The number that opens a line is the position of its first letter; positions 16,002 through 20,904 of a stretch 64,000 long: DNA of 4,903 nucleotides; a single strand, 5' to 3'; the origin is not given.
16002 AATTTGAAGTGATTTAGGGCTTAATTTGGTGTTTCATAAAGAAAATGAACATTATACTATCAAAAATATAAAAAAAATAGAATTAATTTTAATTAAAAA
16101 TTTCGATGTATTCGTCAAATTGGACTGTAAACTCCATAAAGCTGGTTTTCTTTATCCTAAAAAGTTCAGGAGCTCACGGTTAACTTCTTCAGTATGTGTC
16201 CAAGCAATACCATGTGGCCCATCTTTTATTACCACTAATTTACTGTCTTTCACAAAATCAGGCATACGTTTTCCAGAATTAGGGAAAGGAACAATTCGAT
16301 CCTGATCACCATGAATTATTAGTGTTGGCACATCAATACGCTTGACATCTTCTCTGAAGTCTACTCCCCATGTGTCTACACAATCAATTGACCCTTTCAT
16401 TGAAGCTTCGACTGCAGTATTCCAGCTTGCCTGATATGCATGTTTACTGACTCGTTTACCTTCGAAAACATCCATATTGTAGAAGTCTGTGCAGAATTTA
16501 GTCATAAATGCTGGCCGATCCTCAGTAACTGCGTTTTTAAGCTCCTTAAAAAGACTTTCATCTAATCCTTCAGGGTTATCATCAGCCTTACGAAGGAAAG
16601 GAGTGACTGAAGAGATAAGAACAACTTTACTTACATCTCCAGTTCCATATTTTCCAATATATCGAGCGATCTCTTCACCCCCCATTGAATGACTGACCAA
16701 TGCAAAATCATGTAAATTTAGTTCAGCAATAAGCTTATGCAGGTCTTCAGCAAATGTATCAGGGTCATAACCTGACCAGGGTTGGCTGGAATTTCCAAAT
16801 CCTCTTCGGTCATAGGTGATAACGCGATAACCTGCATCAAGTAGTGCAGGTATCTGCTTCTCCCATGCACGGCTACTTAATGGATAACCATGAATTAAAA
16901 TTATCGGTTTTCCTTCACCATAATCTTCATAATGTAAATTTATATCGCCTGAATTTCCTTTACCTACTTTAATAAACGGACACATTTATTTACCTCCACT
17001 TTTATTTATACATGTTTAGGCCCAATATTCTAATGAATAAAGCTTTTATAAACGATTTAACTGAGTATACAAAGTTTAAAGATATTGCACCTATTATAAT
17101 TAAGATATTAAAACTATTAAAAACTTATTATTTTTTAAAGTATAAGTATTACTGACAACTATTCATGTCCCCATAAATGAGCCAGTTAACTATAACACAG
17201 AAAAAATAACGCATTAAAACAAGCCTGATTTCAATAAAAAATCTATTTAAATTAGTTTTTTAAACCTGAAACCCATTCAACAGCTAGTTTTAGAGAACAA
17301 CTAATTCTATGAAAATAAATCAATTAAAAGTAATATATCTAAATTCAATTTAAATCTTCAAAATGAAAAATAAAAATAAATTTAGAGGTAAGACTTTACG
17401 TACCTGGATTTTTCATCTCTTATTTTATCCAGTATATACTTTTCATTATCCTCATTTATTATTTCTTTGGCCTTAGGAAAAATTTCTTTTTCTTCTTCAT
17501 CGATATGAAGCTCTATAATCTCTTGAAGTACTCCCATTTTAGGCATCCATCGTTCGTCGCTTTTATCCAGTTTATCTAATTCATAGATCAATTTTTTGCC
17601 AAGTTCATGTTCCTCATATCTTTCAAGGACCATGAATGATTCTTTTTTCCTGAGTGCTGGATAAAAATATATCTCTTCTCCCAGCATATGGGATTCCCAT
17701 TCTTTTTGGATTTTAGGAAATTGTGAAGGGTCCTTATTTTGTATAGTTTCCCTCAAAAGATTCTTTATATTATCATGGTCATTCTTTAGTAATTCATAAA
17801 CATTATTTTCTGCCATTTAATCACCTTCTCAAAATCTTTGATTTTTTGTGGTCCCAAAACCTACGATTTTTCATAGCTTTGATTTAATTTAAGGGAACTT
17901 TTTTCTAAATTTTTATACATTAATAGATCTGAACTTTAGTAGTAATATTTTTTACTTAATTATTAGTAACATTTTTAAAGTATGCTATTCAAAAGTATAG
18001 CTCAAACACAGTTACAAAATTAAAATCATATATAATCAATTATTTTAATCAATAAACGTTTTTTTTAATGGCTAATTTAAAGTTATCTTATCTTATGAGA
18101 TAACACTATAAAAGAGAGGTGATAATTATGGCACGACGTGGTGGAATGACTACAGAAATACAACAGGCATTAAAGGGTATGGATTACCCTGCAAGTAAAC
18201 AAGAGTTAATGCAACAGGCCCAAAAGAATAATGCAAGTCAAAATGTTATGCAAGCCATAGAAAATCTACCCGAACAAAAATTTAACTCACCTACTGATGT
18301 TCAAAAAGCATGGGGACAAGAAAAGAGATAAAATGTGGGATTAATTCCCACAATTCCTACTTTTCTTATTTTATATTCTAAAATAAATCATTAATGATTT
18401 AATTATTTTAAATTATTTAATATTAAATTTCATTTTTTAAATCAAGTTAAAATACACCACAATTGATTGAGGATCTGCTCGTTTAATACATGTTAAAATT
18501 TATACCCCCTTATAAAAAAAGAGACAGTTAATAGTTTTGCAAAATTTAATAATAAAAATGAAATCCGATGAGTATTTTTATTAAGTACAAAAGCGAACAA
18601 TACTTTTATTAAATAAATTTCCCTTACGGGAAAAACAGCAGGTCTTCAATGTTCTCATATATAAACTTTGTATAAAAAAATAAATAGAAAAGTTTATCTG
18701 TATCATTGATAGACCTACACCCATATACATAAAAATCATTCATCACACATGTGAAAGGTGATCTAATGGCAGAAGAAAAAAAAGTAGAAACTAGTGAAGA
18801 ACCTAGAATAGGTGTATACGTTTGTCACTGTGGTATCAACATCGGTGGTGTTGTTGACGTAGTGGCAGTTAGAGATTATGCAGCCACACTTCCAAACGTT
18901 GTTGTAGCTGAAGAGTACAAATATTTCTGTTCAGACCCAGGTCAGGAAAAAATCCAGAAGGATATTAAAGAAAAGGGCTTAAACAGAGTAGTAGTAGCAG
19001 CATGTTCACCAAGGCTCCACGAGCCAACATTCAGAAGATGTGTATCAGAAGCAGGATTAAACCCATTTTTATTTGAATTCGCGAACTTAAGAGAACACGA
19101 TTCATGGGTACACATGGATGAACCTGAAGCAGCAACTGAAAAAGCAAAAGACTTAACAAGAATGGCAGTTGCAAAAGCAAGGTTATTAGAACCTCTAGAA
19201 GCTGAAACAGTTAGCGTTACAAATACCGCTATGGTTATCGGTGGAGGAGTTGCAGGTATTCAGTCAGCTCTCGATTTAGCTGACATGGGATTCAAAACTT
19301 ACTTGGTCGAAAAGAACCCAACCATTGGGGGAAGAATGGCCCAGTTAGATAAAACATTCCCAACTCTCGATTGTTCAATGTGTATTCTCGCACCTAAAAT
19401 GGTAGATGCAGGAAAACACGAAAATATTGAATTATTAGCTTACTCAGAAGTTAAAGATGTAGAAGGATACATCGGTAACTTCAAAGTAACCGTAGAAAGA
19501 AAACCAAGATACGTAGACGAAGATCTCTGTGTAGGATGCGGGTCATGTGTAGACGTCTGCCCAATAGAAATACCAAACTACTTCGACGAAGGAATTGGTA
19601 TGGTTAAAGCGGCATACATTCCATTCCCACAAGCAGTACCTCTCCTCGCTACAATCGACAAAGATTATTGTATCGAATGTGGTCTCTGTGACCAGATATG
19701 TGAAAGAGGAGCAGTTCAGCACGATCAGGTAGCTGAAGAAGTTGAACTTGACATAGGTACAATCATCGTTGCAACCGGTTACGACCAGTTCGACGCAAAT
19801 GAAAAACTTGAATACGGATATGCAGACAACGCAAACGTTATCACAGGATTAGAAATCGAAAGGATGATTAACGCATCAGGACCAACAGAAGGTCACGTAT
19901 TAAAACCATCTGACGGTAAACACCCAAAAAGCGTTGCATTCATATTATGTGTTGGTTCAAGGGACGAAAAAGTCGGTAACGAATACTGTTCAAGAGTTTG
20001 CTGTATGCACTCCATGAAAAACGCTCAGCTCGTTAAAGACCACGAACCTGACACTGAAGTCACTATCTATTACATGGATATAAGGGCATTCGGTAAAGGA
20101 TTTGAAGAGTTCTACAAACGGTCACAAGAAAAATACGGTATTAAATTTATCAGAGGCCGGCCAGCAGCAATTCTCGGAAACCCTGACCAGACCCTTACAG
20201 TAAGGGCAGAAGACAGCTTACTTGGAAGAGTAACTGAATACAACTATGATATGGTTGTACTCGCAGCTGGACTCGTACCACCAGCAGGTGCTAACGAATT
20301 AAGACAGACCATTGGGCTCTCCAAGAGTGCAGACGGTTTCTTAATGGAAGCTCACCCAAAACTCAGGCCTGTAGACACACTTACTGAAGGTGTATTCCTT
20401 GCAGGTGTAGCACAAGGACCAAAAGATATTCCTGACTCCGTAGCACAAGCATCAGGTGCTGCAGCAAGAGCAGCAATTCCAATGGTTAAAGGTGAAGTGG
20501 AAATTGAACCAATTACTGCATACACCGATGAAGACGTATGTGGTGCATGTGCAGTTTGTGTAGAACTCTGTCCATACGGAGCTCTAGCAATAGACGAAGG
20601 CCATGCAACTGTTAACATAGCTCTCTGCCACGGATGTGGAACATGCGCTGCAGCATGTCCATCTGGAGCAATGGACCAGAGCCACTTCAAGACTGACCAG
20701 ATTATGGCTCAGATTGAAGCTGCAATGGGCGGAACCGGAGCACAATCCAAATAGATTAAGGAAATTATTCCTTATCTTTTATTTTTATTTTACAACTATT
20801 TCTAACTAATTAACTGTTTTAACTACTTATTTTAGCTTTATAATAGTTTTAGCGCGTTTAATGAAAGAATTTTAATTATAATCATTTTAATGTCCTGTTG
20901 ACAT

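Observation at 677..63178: Window-wide family of modular A-tract/T-tract mini-hairpins packed into arrays at 10 or more loci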

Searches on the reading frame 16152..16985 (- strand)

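Call 36: search_protein_families(library=pfam, proteins=[window:16152-16985:-], max_evalue=0.00001)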
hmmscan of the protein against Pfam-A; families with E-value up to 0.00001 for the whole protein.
window:16152-16985:- (277 aa): 3 families
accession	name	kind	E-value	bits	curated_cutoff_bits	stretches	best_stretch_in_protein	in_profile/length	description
PF00561.26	Abhydrolase_1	-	3.4e-37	128.9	25.8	1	26-264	1-244/245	alpha/beta hydrolase fold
PF12697.13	Abhydrolase_6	-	2.3e-24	87.7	26.3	1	28-270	1-216/217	Alpha/beta hydrolase family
PF12146.15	Hydrolase_4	-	1.5e-18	67.4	27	1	28-260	7-234/239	Serine aminopeptidase, S33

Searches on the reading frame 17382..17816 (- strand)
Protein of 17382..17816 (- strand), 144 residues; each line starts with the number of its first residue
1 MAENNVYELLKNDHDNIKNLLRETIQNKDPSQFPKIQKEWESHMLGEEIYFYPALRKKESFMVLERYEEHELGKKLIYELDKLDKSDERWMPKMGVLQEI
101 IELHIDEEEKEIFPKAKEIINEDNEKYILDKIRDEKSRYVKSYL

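Call 11: search_protein_families(library=pfam, proteins=[window:17382-17816:-])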
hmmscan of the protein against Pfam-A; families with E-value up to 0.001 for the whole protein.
window:17382-17816:- (144 aa): 1 family
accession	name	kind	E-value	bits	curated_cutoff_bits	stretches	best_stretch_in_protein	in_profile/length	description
PF01814.28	Hemerythrin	-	5.7e-13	49.9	25.3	1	6-116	2-127/127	Hemerythrin HHE cation binding domain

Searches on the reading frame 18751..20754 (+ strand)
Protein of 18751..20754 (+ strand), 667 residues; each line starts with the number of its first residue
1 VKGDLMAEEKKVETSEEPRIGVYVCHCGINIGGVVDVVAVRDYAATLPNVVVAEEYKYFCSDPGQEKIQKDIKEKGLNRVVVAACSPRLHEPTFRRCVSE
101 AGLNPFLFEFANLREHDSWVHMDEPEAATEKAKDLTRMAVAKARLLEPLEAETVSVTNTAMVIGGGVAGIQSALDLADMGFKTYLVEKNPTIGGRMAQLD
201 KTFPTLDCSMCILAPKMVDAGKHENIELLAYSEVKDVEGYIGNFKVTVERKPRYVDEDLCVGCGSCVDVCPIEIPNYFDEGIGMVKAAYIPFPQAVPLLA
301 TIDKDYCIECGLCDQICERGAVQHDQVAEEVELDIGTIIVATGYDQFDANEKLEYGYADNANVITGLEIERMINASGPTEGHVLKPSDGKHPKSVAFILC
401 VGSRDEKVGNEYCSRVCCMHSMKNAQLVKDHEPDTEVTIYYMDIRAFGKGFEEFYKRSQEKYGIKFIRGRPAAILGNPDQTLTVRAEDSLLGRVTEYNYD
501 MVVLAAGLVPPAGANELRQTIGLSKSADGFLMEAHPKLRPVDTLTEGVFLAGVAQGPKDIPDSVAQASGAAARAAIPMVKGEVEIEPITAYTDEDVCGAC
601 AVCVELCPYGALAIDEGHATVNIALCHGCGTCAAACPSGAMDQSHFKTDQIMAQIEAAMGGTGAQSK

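Call 11: search_protein_families(library=pfam, proteins=[window:18751-20754:+])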
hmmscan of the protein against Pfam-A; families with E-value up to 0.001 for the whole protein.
window:18751-20754:+ (667 aa): 22 families
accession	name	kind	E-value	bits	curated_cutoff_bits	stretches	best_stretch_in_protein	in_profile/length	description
PF00037.32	Fer4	-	5.2e-21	74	21.1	3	254-273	2-21/24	4Fe-4S binding domain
PF12838.12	Fer4_7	-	7.1e-15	55.7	27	2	597-640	2-52/52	4Fe-4S dicluster domain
PF13237.11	Fer4_10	-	7.5e-13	48.6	25.5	2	591-637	3-53/53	4Fe-4S dicluster domain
PF12837.12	Fer4_6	-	4.9e-12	45.6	25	2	255-271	4-20/24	4Fe-4S binding domain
PF07992.20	Pyr_redox_2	-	7.7e-12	45.7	26.1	1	161-251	4-81/291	Pyridine nucleotide-disulphide oxidoreductase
PF13187.11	Fer4_9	-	1.5e-11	44.6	27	2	597-641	2-52/52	4Fe-4S dicluster domain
PF13484.11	Fer4_16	-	3.1e-11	44.3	30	0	626-649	2-25/66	4Fe-4S double cluster binding domain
PF14697.11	Fer4_21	-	7e-10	39.3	35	2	254-272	35-53/59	4Fe-4S dicluster domain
PF12797.12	Fer4_2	-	2.4e-09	37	24.5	1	253-271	3-21/22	4Fe-4S binding domain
PF25160.1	LdpA_Fe-S-bd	-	2.8e-08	33.8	27.6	1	603-643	9-45/49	LdpA Fe-S cluster-binding domain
PF12831.13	FAD_oxidored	-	2.1e-07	31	27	1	161-197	3-39/416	FAD dependent oxidoreductase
PF13534.11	Fer4_17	-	5.8e-07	30.4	22.2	0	260-319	2-58/61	4Fe-4S dicluster domain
PF12800.12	Fer4_4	-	1.6e-05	25.3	24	0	258-271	2-15/17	4Fe-4S binding domain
PF13450.12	NAD_binding_8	-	2.4e-05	25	21.9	1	162-209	1-48/68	NAD(P)-binding Rossmann-like domain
PF13183.11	Fer4_8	-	5e-05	24.2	27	0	259-320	4-67/68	4Fe-4S dicluster domain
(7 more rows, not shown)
